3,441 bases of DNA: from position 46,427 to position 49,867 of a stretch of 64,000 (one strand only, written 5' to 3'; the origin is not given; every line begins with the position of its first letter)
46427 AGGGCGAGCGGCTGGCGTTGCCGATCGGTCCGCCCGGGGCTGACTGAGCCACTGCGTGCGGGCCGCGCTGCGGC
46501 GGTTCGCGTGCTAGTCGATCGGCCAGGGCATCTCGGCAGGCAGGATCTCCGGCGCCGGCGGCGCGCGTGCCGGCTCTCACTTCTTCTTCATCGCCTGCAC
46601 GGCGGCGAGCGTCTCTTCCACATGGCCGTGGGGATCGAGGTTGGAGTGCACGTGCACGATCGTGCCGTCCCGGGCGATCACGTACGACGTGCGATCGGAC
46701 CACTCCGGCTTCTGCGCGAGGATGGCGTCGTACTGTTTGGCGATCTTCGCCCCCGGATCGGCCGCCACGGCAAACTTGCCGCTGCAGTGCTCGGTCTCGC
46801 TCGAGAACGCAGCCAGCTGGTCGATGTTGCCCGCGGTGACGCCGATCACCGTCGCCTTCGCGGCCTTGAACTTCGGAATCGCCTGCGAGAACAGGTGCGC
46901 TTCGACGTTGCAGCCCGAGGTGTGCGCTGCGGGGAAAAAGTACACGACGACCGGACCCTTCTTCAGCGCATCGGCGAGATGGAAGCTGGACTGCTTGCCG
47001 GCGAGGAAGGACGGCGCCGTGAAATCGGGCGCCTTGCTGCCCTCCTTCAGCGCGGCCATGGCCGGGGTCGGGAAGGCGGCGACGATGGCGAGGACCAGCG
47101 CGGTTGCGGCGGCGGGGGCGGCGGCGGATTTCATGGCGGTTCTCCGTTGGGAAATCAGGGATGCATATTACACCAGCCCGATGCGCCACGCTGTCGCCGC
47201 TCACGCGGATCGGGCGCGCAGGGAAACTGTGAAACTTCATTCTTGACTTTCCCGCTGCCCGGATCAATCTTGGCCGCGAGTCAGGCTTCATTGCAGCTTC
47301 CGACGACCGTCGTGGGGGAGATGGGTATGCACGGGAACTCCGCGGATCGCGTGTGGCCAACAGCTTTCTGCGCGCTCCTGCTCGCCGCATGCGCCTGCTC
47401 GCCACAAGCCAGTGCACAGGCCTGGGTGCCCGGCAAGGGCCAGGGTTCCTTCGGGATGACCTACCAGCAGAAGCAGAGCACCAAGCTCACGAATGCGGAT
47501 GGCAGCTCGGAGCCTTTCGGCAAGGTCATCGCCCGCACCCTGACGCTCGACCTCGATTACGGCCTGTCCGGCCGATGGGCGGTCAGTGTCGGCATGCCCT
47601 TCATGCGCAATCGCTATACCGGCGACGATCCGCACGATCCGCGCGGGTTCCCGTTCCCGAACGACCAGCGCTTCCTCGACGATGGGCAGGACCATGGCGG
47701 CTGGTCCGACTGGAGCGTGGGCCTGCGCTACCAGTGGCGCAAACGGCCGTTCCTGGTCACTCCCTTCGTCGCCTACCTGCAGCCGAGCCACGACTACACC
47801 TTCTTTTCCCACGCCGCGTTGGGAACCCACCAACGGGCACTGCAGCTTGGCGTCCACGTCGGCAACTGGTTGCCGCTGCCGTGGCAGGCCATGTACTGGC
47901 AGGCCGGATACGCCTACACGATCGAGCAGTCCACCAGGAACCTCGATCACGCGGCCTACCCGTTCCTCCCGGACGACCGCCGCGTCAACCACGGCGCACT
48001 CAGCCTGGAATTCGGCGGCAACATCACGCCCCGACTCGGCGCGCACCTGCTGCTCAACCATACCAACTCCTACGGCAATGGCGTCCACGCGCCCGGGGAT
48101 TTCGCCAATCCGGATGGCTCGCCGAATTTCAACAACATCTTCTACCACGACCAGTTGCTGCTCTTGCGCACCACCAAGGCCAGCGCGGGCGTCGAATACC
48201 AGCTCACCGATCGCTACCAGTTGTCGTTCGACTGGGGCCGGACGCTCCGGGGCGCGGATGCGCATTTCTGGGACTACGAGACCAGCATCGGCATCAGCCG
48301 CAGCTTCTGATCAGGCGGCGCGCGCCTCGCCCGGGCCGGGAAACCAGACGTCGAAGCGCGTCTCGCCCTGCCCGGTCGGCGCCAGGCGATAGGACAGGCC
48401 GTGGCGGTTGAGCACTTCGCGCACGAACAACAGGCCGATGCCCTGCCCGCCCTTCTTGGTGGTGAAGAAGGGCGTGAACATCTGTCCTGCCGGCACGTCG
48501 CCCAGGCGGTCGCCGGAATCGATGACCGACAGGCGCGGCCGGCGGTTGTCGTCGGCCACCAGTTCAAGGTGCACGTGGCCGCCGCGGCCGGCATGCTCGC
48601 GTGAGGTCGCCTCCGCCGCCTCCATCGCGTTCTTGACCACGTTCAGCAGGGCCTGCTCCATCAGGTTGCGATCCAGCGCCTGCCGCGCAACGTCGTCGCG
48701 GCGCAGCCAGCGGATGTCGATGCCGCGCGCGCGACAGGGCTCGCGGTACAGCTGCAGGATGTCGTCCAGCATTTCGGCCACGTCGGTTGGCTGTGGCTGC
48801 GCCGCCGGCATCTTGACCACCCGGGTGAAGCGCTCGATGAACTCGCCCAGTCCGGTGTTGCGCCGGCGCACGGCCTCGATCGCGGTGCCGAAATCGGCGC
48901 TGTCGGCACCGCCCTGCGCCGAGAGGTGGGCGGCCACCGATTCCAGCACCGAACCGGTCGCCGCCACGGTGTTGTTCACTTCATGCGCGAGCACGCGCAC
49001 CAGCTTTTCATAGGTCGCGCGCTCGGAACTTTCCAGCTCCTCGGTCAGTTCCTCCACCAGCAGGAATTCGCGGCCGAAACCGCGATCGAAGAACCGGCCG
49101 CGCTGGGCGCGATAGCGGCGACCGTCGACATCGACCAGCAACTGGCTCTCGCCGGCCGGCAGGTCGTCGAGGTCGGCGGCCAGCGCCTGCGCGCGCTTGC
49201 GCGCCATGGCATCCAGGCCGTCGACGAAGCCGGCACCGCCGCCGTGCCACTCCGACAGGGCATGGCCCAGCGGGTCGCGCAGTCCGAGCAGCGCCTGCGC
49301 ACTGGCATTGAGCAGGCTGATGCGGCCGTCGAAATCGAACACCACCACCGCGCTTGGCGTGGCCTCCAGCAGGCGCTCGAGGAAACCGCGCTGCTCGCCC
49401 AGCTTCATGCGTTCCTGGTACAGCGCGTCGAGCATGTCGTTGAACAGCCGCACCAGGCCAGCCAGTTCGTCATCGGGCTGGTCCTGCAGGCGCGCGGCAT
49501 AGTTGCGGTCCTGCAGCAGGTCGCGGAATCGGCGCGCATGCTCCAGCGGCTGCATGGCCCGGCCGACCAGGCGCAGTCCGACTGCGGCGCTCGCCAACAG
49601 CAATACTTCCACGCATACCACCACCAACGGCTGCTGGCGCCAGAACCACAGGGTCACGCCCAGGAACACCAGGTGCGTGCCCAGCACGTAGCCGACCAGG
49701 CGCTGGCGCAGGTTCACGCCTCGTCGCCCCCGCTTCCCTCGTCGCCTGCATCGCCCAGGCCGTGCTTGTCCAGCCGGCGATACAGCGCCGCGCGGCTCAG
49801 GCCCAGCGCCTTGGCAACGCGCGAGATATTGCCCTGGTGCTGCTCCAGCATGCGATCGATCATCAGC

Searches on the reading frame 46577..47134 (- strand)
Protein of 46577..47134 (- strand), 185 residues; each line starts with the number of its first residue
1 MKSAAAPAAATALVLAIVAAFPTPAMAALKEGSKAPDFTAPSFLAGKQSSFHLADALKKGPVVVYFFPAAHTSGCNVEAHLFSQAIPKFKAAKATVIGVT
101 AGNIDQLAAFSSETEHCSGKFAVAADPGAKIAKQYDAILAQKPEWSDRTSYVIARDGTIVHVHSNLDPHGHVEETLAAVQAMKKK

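Call 53: search_protein_families(library=pfam, proteins=[window:46577-47134:-], max_evalue=0.0001)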
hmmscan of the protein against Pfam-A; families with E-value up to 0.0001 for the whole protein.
window:46577-47134:- (185 aa): 2 families
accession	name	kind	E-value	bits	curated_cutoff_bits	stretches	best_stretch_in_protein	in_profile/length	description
PF00578.27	AhpC-TSA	-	1.9e-23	83.1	26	1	32-161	2-123/124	AhpC/TSA family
PF08534.16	Redoxin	-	4.8e-18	65.8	26.6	1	30-170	1-139/148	Redoxin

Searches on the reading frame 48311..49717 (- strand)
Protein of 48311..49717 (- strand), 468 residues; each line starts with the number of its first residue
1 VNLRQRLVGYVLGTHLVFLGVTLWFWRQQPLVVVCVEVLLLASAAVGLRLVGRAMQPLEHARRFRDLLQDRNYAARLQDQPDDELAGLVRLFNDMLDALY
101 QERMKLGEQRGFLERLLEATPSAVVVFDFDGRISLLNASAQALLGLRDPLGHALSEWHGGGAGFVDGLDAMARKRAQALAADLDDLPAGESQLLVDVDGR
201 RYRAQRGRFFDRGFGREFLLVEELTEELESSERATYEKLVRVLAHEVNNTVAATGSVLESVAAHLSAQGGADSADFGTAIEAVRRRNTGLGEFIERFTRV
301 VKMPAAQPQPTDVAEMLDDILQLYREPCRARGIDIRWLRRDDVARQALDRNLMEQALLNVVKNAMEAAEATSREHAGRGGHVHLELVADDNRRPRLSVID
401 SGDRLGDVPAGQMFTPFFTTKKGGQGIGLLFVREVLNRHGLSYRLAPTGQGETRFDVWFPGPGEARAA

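Call 53: search_protein_families(library=pfam, proteins=[window:48311-49717:-], max_evalue=0.0001)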
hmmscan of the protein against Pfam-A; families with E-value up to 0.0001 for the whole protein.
window:48311-49717:- (468 aa): 3 families
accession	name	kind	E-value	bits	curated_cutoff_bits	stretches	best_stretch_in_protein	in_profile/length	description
PF02518.31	HATPase_c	-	5.1e-13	49.9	26.4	1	349-460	2-108/111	Histidine kinase-, DNA gyrase B-, and HSP90-like ATPase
PF13188.13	PAS_8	-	5.7e-06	26.5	21.8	1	112-152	2-41/65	PAS domain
PF00989.32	PAS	-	1.7e-05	25.3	22.6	1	112-147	2-37/113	PAS fold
